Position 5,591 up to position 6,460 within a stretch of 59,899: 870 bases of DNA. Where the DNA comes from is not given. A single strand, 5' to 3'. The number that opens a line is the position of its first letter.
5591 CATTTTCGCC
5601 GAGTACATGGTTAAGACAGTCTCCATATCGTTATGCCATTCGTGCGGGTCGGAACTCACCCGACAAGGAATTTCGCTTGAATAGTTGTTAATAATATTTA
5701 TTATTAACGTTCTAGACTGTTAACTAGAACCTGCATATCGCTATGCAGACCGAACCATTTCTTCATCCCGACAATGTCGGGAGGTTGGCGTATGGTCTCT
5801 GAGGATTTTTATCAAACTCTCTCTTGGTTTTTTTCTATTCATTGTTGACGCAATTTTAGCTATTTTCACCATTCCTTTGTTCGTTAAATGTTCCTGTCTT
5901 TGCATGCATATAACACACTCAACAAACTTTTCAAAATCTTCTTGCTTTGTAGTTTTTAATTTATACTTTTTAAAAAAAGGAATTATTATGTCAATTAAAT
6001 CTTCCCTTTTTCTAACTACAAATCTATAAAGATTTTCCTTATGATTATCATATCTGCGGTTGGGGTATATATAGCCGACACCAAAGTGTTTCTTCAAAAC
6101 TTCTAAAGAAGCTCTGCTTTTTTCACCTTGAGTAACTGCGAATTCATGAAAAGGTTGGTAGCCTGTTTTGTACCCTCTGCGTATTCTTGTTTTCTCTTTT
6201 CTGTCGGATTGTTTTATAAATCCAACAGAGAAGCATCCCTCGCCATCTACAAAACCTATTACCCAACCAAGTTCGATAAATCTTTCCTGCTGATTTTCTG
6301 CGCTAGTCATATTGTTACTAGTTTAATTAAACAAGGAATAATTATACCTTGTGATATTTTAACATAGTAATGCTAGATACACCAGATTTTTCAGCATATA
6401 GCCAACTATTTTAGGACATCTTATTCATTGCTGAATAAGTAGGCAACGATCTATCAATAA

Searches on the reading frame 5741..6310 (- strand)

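Call 95: search_protein_families(library=pfam, proteins=[window:5741-6310:-], max_evalue=0.001)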
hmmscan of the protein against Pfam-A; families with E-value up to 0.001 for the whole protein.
window:5741-6310:- (189 aa): 1 family
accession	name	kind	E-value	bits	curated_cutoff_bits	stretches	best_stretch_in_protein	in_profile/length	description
PF00961.24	LAGLIDADG_1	-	6.9e-19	69.1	23.1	1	18-132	2-101/102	LAGLIDADG endonuclease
